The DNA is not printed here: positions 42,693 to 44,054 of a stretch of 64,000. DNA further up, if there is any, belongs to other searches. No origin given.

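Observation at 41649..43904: Orphan EgtD-family methyltransferase divergently paired with a haem-oxygenase-like di-iron enzyme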

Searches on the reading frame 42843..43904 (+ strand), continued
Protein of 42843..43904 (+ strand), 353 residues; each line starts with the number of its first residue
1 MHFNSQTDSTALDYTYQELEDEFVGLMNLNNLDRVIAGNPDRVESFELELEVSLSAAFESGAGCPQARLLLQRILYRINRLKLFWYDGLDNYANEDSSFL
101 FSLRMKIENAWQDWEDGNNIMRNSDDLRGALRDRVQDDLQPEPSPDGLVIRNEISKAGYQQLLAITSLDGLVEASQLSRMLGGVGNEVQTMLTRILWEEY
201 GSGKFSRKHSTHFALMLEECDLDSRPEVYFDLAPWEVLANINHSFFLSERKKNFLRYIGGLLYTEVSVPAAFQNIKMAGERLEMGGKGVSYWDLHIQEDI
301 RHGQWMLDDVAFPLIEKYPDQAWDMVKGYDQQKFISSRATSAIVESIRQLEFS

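Call 35: list_cluster_members(proteins=[P0121, P0123, P0125, P0128, P0129, P0130, P0133, P0138, P0154, P0165])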
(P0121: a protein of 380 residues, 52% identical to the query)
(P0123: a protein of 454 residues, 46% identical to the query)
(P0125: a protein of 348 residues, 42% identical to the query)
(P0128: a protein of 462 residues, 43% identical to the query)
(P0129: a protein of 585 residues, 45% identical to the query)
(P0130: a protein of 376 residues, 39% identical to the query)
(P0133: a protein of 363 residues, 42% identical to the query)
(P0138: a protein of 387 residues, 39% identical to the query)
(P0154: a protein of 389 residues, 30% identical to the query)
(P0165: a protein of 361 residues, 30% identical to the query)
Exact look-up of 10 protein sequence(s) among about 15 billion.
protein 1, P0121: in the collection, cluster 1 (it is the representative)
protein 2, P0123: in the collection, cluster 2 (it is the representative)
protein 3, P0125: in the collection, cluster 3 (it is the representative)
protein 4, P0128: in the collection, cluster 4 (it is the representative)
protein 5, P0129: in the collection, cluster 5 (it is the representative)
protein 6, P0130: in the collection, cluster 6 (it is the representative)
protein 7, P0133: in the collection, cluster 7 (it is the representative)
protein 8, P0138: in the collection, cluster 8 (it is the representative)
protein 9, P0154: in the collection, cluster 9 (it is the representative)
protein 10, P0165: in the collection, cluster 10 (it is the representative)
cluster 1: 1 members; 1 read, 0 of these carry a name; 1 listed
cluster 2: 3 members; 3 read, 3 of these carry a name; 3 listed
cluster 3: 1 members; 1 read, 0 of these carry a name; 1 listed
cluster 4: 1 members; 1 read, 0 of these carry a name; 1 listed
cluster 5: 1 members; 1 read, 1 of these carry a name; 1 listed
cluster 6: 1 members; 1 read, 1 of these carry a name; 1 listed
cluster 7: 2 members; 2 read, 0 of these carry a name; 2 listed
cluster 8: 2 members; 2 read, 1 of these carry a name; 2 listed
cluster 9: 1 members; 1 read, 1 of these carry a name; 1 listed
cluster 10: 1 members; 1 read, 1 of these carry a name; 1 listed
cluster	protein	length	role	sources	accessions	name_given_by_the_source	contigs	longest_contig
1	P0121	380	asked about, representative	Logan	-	-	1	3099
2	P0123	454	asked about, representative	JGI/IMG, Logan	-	hypothetical protein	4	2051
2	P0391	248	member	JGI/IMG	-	hypothetical protein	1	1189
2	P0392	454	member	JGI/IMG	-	hypothetical protein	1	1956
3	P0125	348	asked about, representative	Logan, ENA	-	-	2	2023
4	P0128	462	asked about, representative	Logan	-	-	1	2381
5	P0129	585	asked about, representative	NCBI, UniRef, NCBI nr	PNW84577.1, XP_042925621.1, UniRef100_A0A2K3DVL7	hypothetical protein CHLRE_03g149700v5 [Chlamydomonas reinhardtii] | Uncharacterized protein n=1 Tax=Chlamydomonas reinhardtii TaxID=3055 ... | uncharacterized protein CHLRE_03g149700v5 [Chlamydomonas reinhardtii]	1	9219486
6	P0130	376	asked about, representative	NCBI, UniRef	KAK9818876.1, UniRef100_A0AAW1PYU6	hypothetical protein WJX74_006066 [Apatococcus lobatus] | Iron-containing redox enzyme family protein n=1 Tax=Apatococcus lobatus TaxID=904363 ...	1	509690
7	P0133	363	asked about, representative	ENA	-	-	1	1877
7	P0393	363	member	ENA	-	-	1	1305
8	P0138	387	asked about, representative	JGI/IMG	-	hypothetical protein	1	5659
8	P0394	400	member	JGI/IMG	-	-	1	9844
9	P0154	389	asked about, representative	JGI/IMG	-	hypothetical protein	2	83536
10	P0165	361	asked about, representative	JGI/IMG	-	hypothetical protein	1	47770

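Call 42: predict_structure(alignment_id=A2)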
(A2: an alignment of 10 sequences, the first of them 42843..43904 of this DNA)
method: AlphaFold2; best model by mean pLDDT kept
length: 353 residues; sequences in the alignment: 10
mean_pLDDT: 85.0   pTM: 0.86
mean pLDDT of the five models: 85.0, 84.5, 84.1, 83.4, 82.9
residues with pLDDT >= 90: 190; 70-90: 114; 50-70: 33; < 50: 16
segments of 3 or more residues with pLDDT < 50: 1-7, 177-183
pLDDT, mean of each block of 10 residues (from residue 1): 41 78 92 93 92 90 86 93 70 86 94 83 80 90 93 96 91 52 65 81 74 89 91 94 84 87 91 92 74 88 91 90 90 93 96 87
secondary structure, 60 per line:
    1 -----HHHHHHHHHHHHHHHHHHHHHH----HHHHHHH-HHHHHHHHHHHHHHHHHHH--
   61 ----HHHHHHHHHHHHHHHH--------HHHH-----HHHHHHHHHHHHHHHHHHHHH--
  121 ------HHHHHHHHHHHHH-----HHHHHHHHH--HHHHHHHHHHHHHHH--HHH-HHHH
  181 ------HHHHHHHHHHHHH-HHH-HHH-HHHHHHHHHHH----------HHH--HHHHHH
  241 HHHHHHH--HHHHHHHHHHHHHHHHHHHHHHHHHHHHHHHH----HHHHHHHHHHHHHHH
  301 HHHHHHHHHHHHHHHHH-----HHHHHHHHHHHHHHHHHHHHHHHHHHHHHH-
elements in order: H6-27 H32-38 H40-58 H65-80 H89-92 H98-118 H127-139 H145-153 H156-170 H177-180 H187-199 H209-219 H235-247 H250-281 H286-317 H323-352

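Call 44: fold_search(model_id=the predicted structure, library=pdb)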
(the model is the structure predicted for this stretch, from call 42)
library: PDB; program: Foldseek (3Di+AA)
matches with E <= 10: 513; with E <= 0.001: 29
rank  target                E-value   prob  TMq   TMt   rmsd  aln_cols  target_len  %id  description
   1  6vzy_B                3.8e-08  1.00  0.68  0.53   3.5       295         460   23  Crystal structure of SznF from Streptomyces achromogenes var. streptozoticus NRRL 2697 with a diiron(II) central domai (released 2021-01-13)
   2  6m9s_A                7.2e-08  1.00  0.66  0.52   3.6       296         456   23  Crystal structure of SeMet SznF from Streptomyces achromogenes var. streptozoticus NRRL 2697 (released 2019-02-06)
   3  6vzy_A                7.5e-08  1.00  0.70  0.54   3.0       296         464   23  Crystal structure of SznF from Streptomyces achromogenes var. streptozoticus NRRL 2697 with a diiron(II) central domai (released 2021-01-13)
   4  9nh9                  8.1e-08  1.00  0.78  0.81   3.6       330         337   17  Crystal Structure of N-oxygenase HrmI with the diferric cofactor and the N(6)-hydroxy-L-lysine product bound (released 2025-08-20)
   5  6m9s_C                8.5e-08  1.00  0.67  0.53   3.5       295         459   22  Crystal structure of SeMet SznF from Streptomyces achromogenes var. streptozoticus NRRL 2697 (released 2019-02-06)
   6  6xcv_B                1.0e-07  1.00  0.70  0.55   3.4       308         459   22  Crystal structure of apo SznF from Streptomyces achromogenes var. streptozoticus NRRL 2697 (released 2021-01-13)
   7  8e8w_B                1.1e-07  1.00  0.68  0.54   3.3       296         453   22  Crystal structure of SznF from Streptomyces achromogenes var. streptozoticus NRRL 2697 mononuclear Fe(II) structure on (released 2023-08-30)
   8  9pfx                  1.3e-07  1.00  0.64  0.77   3.6       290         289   21  Crystal structure of native HDO-family N-oxygenase RohS from Pseudomonas brassicacearum strain DF41 (PbrRohS) (released 2026-04-01)
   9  9n1a                  1.3e-07  1.00  0.75  0.79   3.4       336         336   17  crystal structure of diferric HrmI from Streptomyces griseoflavus (released 2025-08-20)
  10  9n1e                  1.4e-07  1.00  0.77  0.80   3.3       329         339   17  Crystal structure of N-oxygenase HrmI with the diferric cofactor partially loaded (released 2025-08-20)
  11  8e8w_A                1.9e-07  1.00  0.69  0.55   3.1       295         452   22  Crystal structure of SznF from Streptomyces achromogenes var. streptozoticus NRRL 2697 mononuclear Fe(II) structure on (released 2023-08-30)
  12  9n1x                  2.4e-07  1.00  0.78  0.80   3.4       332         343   17  Crystal Structure of N-oxygenase HrmI with the diferrous cofactor (released 2025-08-20)
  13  6xcv_A                2.5e-07  1.00  0.68  0.54   3.6       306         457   23  Crystal structure of apo SznF from Streptomyces achromogenes var. streptozoticus NRRL 2697 (released 2021-01-13)
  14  6m9s_D                5.5e-07  1.00  0.65  0.51   3.5       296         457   21  Crystal structure of SeMet SznF from Streptomyces achromogenes var. streptozoticus NRRL 2697 (released 2019-02-06)
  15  9pfw                  5.7e-07  1.00  0.62  0.77   4.6       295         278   20  Crystal structure of selenomethionine-substituted N-oxygenase RohS from Pseudomonas syringae pv. tomato str. DC3000 (Pst (released 2026-04-01)
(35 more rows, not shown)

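Call 55: search_protein_families(library=pfam, proteins=[P0144, P0139, P0163, P0183, P0261, P0207, P0213, P0129, P0123], max_evalue=0.001)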
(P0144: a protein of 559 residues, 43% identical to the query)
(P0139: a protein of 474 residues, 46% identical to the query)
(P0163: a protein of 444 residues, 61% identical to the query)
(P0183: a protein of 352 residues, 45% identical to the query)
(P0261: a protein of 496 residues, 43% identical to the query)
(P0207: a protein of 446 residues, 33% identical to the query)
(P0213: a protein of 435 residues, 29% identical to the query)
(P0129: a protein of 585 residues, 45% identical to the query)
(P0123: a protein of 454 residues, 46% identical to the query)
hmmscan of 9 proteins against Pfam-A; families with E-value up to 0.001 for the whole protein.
P0144 (559 aa): 1 family
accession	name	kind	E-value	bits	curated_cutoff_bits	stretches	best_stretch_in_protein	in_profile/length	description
PF14518.11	Haem_oxygenas_2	-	4.6e-19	69.3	28.9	1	335-515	4-158/177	Iron-containing redox enzyme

P0139 (474 aa): 1 family
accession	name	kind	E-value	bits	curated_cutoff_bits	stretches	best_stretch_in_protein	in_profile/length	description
PF14518.11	Haem_oxygenas_2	-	8.8e-20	71.7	28.9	1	261-435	4-156/177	Iron-containing redox enzyme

P0163 (444 aa): 1 family
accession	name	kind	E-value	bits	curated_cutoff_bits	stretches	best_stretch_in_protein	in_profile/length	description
PF14518.11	Haem_oxygenas_2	-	2.4e-13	50.7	28.9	1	2-109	64-173/177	Iron-containing redox enzyme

P0183 (352 aa): 1 family
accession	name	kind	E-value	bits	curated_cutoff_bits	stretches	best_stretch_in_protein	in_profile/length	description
PF14518.11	Haem_oxygenas_2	-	5.1e-10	39.9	28.9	1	240-332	4-83/177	Iron-containing redox enzyme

P0261 (496 aa): 1 family
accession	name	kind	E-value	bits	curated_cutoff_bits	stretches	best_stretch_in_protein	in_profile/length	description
PF14518.11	Haem_oxygenas_2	-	5.8e-07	29.9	28.9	1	333-369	31-67/177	Iron-containing redox enzyme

P0207 (446 aa): 1 family
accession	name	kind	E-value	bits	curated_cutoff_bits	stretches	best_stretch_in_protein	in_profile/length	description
PF14518.11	Haem_oxygenas_2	-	2.9e-24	86.3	28.9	1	166-324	1-158/177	Iron-containing redox enzyme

P0213 (435 aa): 1 family
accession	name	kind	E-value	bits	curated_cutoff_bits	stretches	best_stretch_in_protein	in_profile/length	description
PF14518.11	Haem_oxygenas_2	-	8.4e-27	94.5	28.9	1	172-325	3-155/177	Iron-containing redox enzyme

P0129 (585 aa): 1 family
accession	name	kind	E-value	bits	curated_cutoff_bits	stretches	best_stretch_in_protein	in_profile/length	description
PF14518.11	Haem_oxygenas_2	-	5.4e-25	88.7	28.9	1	390-546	8-162/177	Iron-containing redox enzyme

P0123 (454 aa): 1 family
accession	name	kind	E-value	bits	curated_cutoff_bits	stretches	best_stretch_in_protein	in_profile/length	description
PF14518.11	Haem_oxygenas_2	-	3.8e-28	98.9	28.9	1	253-412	1-159/177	Iron-containing redox enzyme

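Call 86: search_protein_families(library=ncbifam, proteins=[L001:6875-7873:-, L004:6876-7874:-], max_evalue=1e-20)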
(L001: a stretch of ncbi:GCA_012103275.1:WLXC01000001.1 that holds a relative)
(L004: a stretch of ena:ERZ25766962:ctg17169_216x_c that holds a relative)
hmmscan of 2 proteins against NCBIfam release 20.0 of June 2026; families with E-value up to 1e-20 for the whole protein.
L001:6875-7873:- (332 aa): 2 families
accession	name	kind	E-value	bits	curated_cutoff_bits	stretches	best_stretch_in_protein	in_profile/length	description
TIGR03438.1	egtD_ergothio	equivalog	1.6e-77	260.7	290.9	1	21-323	2-296/301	L-histidine N(alpha)-methyltransferase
TIGR03439.1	methyl_EasF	subfamily_domain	5e-50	170.2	205.55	1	15-319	7-313/321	EasF family methyltransferase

L004:6876-7874:- (332 aa): 2 families
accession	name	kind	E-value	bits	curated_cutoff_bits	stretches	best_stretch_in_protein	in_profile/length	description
TIGR03438.1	egtD_ergothio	equivalog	2.5e-82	276.5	290.9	1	21-323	2-296/301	L-histidine N(alpha)-methyltransferase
TIGR03439.1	methyl_EasF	subfamily_domain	1.9e-50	171.6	205.55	1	14-316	6-310/321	EasF family methyltransferase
